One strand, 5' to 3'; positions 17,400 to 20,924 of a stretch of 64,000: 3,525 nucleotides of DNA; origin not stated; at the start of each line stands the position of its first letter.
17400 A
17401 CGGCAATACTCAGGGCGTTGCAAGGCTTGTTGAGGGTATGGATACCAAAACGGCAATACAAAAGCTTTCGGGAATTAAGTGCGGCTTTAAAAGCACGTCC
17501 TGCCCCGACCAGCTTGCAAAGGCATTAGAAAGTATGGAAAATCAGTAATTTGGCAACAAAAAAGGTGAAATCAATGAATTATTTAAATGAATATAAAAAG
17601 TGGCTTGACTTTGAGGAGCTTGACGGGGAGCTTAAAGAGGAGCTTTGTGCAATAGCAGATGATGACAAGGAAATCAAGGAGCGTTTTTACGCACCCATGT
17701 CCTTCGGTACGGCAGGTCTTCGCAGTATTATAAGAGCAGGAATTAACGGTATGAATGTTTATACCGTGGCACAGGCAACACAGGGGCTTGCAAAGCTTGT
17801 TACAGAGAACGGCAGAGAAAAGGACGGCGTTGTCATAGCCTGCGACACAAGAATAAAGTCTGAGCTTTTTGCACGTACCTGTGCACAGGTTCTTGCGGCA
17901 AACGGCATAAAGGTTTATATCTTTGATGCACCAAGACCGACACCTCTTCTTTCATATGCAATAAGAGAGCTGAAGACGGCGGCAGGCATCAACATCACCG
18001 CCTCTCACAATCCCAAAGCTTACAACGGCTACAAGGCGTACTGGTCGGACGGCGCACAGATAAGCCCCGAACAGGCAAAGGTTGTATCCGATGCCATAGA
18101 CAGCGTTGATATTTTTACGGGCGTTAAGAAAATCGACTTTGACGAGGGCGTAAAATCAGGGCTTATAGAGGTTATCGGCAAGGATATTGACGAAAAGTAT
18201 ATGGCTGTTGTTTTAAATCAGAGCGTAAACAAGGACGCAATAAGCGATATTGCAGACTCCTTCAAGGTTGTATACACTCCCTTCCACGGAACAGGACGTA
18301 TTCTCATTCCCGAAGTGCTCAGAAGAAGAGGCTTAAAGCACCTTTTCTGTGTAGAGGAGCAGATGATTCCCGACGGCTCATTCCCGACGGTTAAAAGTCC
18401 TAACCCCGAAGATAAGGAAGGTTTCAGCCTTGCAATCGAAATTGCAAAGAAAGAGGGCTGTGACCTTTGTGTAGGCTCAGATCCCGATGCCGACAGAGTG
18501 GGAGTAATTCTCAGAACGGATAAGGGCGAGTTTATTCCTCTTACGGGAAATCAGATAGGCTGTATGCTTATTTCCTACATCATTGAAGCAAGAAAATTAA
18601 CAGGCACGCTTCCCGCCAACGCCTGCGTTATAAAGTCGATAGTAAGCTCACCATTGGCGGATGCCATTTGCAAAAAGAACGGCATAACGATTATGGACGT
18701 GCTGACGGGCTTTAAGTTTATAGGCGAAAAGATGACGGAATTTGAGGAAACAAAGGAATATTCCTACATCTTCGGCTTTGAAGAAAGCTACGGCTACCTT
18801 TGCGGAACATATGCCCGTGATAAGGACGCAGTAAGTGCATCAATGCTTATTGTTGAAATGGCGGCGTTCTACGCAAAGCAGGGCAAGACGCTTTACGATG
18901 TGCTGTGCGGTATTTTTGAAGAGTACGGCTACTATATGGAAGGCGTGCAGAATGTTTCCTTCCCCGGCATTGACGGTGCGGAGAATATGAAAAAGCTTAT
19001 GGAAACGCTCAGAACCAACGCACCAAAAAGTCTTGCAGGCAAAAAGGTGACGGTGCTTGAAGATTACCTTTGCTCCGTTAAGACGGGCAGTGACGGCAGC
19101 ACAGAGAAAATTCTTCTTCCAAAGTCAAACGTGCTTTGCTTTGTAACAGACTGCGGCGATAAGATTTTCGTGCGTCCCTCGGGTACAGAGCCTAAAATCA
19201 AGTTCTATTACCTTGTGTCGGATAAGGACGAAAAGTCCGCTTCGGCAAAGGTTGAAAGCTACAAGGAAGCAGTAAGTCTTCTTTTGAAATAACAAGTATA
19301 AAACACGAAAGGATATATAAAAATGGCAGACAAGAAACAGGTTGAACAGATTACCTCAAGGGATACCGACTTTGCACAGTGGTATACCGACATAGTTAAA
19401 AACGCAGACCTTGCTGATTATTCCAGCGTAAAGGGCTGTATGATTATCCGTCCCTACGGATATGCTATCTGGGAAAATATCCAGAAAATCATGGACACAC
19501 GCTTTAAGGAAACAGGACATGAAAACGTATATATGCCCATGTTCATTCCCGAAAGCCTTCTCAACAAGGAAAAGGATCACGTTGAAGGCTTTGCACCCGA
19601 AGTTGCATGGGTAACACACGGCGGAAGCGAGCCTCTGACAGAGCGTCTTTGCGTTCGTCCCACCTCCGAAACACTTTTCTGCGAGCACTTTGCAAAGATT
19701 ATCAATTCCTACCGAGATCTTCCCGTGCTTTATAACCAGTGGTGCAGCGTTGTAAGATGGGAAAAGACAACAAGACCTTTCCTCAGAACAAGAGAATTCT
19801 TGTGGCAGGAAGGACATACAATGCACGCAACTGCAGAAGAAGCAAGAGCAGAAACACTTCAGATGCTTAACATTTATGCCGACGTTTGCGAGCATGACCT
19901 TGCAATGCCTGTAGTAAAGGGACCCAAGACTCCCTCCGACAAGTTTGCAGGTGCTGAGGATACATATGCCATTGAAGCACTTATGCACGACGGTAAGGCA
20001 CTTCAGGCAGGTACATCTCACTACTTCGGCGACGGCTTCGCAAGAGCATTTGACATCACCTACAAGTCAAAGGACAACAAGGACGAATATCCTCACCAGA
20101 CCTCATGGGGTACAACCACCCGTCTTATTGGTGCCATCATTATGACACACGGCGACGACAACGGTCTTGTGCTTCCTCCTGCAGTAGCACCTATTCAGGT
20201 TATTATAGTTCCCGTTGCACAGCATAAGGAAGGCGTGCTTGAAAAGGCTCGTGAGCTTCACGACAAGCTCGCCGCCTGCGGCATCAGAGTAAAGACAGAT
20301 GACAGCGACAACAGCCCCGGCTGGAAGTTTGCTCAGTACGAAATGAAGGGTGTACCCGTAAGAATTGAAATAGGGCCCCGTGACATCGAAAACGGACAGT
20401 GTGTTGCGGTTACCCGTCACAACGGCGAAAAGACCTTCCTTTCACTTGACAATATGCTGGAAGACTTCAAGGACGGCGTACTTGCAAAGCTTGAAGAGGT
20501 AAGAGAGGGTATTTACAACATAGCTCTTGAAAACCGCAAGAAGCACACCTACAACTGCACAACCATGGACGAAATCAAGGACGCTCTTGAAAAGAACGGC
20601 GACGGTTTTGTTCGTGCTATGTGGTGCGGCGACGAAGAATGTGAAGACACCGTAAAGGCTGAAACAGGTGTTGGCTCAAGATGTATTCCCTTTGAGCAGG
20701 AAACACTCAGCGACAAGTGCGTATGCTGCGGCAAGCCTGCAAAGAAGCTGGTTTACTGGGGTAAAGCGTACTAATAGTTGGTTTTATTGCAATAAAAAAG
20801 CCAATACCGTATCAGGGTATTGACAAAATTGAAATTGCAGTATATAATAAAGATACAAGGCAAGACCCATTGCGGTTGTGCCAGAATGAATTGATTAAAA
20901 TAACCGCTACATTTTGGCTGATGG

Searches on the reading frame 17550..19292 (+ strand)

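Call 10: search_protein_families(library=pfam, proteins=[window:17550-19292:+])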
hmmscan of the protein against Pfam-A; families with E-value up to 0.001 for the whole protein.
window:17550-19292:+ (580 aa): 4 families
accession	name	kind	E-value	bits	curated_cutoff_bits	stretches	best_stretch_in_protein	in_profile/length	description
PF02878.22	PGM_PMM_I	-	6.6e-40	136.4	22.5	1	50-185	2-133/138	Phosphoglucomutase/phosphomannomutase, alpha/beta/alpha domain I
PF02879.22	PGM_PMM_II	-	7.1e-24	84.8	29.3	1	222-323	8-100/103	Phosphoglucomutase/phosphomannomutase, alpha/beta/alpha domain II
PF02880.22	PGM_PMM_III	-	1.4e-21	77.2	20.7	1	333-459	2-115/115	Phosphoglucomutase/phosphomannomutase, alpha/beta/alpha domain III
PF00408.26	PGM_PMM_IV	-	0.00022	21.7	23.1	1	533-561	30-57/68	Phosphoglucomutase/phosphomannomutase, C-terminal domain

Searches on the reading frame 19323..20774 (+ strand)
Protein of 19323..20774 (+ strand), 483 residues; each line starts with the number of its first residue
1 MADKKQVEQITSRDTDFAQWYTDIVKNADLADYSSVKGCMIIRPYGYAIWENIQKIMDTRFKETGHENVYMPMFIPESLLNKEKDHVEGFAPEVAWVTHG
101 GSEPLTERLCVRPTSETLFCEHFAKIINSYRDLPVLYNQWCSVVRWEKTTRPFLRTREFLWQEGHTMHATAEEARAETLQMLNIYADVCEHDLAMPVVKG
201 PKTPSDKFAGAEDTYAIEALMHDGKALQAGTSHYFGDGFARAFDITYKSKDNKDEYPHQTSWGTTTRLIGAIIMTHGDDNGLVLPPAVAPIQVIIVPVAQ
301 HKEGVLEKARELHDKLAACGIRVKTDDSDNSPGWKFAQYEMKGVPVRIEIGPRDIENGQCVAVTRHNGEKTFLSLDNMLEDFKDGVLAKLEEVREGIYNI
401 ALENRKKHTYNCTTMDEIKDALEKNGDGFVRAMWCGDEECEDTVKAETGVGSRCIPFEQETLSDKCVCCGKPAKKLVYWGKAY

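Call 10: search_protein_families(library=pfam, proteins=[window:19323-20774:+])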
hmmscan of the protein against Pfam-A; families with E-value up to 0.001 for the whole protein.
window:19323-20774:+ (483 aa): 3 families
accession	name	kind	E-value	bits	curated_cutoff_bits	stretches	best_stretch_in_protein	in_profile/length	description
PF09180.16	ProRS-C_1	-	2.7e-27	95.2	31.5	1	415-483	1-71/71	Prolyl-tRNA synthetase, C-terminal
PF00587.30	tRNA-synt_2b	-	4e-24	86.1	29.3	1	104-273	6-176/179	tRNA synthetase class II core domain (G, H, P, S and T)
PF03129.25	HGTP_anticodon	-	2.8e-22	79.1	21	1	292-382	1-91/94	Anticodon binding domain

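Call 11: find_encoding_contigs(protein=window:19323-20774:+, flank=3000, max_places=10)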
Protein window:19323-20774:+ (483 aa): no gene with exactly this product is on record in the collection.

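Call 13: find_related_loci(query=window:19323-20774:+, collection=genome_contigs, flank=4000)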
Query window:19323-20774:+ (483 aa) in genome_contigs; peptide patterns used: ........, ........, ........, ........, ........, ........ (x = any residue, [..] = any of these).
600 stretches matched a pattern (row limit reached: there are more); 599 encode a relative of the query (tblastn E <= 1e-3); the best 80 are kept; 80 distinct loci.
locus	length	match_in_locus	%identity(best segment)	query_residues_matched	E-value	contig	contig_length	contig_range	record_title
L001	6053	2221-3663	87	3-483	0e+0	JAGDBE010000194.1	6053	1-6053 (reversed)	MAG: Clostridia bacterium isolate RGIG10308 Yak_Rumen.Co__c6306450, whole genome shotgun sequence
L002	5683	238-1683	85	3-483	0e+0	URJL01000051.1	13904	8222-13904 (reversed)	uncultured Clostridiales bacterium isolate UMGS1052 genome assembly, contig: NODE_1480_length_13904_cov_6.882446, whole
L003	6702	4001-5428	85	3-483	0e+0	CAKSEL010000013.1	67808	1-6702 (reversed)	MAG: uncultured Eubacteriales bacterium isolate REFINED_METABAT215_TOP10_CONTIGS_1500_ASSEMBLY_K77_MERGED__Hadza_MoBio_h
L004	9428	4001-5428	80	3-483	0e+0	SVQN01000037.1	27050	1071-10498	MAG: Oscillospiraceae bacterium isolate SIG618 NODE_9495_length_27050_cov_2.172269, whole genome shotgun sequence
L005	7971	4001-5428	79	3-483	0e+0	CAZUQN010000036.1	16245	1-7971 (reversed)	MAG TPA_asm: uncultured Ruminococcus sp. isolate SRP315200_co1_883 genome assembly, contig: NODE_7038_length_16245_cov_1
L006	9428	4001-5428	80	3-483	0e+0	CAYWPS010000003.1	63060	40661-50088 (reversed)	MAG TPA_asm: uncultured Ruminococcus sp. isolate SRP315200_co1_780 genome assembly, contig: NODE_365_length_63060_cov_19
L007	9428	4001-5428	80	3-483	0e+0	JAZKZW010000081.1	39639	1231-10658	MAG: Eubacteriales bacterium isolate T1900045083_TC20190077.MAGScoT_cleanbin_000029 SGB_4673_k141_3484010, whole genome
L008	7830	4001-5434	78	1-483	0e+0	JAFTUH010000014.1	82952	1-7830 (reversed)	MAG: Clostridia bacterium isolate RGIG4156 Roe_deer_Colon-1__c128465, whole genome shotgun sequence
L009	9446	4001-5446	78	3-483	0e+0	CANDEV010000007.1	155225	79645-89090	MAG TPA_asm: uncultured Clostridia bacterium isolate ERR6760055_bin.29_metawrap_v1.3_MAG genome assembly, contig: ERZ128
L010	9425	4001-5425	79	3-483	0e+0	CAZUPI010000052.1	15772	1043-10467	MAG TPA_asm: uncultured Ruminococcus sp. isolate SRP222994_co1_84 genome assembly, contig: NODE_7794_length_15772_cov_5.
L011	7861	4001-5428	79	3-483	0e+0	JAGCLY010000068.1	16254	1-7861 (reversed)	MAG: Clostridia bacterium isolate RGIG9912 Yak_Rectum-5__c782662, whole genome shotgun sequence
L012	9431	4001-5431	78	3-483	0e+0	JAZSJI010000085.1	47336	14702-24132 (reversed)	MAG: Candidatus Flemingiibacterium sp. isolate T1900044565_TS20190031.MAGScoT_cleanbin_000018 SGB_400_k141_1634286, whol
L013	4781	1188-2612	79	3-483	0e+0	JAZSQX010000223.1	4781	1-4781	MAG: Eubacteriales bacterium isolate T1900044540_TS20190006.MAGScoT_cleanbin_000055 SGB_61_k141_2202480, whole genome sh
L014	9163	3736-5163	78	3-483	0e+0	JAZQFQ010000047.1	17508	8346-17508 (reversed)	MAG: Eubacteriales bacterium isolate T1900044632_TS20190098.MAGScoT_cleanbin_000048 SGB_1070_k141_1982272, whole genome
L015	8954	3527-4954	78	3-483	0e+0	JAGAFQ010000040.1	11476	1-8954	MAG: Clostridia bacterium isolate RGIG8399 Water_buffalos_Rumen.Co__c3052257, whole genome shotgun sequence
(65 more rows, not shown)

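Call 40: find_homologous_proteins(query=window:19323-20774:+, max_evalue=1e-200)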
Query window:19323-20774:+ (483 aa): 7945 proteins with E <= 1e-200 among 8000 candidates; the best 120 are listed.
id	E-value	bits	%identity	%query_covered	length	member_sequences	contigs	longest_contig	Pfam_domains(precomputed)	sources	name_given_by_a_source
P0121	0.0e+0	1071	93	100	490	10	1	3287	PF03129.26,PF00587.31,PF09180.17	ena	-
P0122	0.0e+0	1057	93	100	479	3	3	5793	PF03129.26,PF00587.31,PF09180.17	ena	-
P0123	0.0e+0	1055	92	100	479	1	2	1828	PF03129.26,PF00587.31,PF09180.17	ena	-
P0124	0.0e+0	1055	93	100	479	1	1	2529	PF03129.26,PF00587.31,PF09180.17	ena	-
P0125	0.0e+0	1053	92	100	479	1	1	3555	PF03129.26,PF00587.31,PF09180.17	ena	-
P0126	0.0e+0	1052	91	100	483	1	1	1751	PF03129.26,PF00587.31,PF09180.17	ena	-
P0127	0.0e+0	1042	91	100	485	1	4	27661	PF03129.26,PF00587.31,PF09180.17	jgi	-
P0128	0.0e+0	1042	91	100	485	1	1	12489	PF03129.26,PF00587.31,PF09180.17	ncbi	-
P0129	0.0e+0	1040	91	100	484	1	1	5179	PF03129.26,PF00587.31,PF09180.17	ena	-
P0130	0.0e+0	1035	90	100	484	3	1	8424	PF03129.26,PF00587.31,PF09180.17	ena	-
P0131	0.0e+0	1034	90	100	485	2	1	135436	PF03129.26,PF00587.31,PF09180.17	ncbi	-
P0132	0.0e+0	1033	90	100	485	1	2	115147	PF03129.26,PF00587.31,PF09180.17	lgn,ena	-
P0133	0.0e+0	1028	90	100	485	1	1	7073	PF03129.26,PF00587.31,PF09180.17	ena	-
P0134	0.0e+0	1028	90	100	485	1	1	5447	PF03129.26,PF00587.31,PF09180.17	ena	-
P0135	0.0e+0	1021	89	100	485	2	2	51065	PF03129.26,PF00587.31,PF09180.17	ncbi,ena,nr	ncbi:MAG: proline--tRNA ligase [Clostridia bacterium]|nr:proline--tRNA ligase [Clostridia bacterium]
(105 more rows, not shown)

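Call 41: find_encoding_contigs(protein=P0122, flank=2500, max_places=4)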
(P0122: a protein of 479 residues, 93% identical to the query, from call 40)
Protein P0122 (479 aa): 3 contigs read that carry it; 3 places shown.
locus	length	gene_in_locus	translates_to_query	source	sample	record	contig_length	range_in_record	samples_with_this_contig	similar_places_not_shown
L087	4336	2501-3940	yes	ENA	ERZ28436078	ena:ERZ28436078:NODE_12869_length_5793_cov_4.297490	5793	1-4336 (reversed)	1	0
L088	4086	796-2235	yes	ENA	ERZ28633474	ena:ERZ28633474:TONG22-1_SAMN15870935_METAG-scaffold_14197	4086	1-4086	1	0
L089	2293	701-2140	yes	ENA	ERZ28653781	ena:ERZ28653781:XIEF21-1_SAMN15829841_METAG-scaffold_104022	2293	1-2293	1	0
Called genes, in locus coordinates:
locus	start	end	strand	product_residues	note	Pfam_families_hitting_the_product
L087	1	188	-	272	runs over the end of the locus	PF02361:CbiQ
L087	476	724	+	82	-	PF12637:TSCPD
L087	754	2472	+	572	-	PF02878:PGM_PMM_I, PF02879:PGM_PMM_II, PF02880:PGM_PMM_III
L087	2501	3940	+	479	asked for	PF00587:tRNA-synt_2b, PF03129:HGTP_anticodon, PF09180:ProRS-C_1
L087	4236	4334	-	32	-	?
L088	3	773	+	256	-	?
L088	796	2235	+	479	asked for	PF00587:tRNA-synt_2b, PF03129:HGTP_anticodon, PF09180:ProRS-C_1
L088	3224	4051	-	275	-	PF01408:GFO_IDH_MocA (weak)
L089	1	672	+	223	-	?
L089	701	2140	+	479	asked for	PF00587:tRNA-synt_2b, PF03129:HGTP_anticodon, PF09180:ProRS-C_1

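Call 42: find_encoding_contigs(protein=P0127, flank=2500, max_places=4)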
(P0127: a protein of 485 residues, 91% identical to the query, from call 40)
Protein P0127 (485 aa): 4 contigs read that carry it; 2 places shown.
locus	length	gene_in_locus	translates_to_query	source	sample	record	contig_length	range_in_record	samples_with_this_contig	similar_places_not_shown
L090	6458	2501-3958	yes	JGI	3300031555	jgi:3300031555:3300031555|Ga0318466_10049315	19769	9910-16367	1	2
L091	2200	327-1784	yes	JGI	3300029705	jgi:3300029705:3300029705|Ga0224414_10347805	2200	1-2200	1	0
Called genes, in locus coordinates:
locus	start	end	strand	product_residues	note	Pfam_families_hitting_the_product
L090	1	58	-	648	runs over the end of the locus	-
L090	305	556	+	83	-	PF12637:TSCPD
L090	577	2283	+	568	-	PF02878:PGM_PMM_I, PF02879:PGM_PMM_II, PF02880:PGM_PMM_III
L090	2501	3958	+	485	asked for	PF00587:tRNA-synt_2b, PF03129:HGTP_anticodon, PF09180:ProRS-C_1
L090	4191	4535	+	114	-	PF00719:Pyrophosphatase (weak)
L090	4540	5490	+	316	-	PF01261:AP_endonuc_2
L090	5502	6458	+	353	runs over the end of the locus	PF01168:Ala_racemase_N, PF14031:D-ser_dehydrat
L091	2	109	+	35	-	?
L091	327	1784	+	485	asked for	PF00587:tRNA-synt_2b, PF03129:HGTP_anticodon, PF09180:ProRS-C_1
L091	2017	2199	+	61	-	?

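Call 43: find_encoding_contigs(protein=P0131, flank=2500, max_places=4)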
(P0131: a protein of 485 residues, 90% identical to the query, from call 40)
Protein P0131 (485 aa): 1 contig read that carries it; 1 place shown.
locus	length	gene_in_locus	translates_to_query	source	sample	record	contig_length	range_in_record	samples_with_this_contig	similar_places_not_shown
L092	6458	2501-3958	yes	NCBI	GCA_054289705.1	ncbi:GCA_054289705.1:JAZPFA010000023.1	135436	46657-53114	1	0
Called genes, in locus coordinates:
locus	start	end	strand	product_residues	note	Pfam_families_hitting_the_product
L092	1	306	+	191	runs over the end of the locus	PF01751:Toprim (faint), PF13331:DUF4093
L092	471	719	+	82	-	PF12637:TSCPD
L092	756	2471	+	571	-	PF02878:PGM_PMM_I, PF02879:PGM_PMM_II, PF02880:PGM_PMM_III, PF00408:PGM_PMM_IV (weak)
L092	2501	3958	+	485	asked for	PF00587:tRNA-synt_2b, PF03129:HGTP_anticodon, PF09180:ProRS-C_1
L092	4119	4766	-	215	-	-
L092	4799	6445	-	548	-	-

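Call 90: find_encoding_contigs(protein=P0121, flank=2500, max_places=6)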
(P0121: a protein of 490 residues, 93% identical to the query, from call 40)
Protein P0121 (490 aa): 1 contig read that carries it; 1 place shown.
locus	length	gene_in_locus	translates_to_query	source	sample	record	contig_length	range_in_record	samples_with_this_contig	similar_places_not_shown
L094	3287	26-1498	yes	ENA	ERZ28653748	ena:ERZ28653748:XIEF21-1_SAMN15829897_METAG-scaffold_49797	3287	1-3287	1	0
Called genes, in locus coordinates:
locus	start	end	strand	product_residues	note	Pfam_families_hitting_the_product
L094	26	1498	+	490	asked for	PF00587:tRNA-synt_2b, PF03129:HGTP_anticodon, PF09180:ProRS-C_1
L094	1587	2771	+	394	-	PF01594:AI-2E_transport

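Call 91: find_encoding_contigs(protein=P0126, flank=2500, max_places=6)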
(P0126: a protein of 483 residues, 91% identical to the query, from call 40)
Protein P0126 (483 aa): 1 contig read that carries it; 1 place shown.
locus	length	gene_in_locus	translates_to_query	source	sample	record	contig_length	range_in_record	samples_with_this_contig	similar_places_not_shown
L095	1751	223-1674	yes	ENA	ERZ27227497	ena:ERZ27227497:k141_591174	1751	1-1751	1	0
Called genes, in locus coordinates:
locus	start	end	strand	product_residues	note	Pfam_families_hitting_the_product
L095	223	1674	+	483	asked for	PF00587:tRNA-synt_2b, PF03129:HGTP_anticodon, PF09180:ProRS-C_1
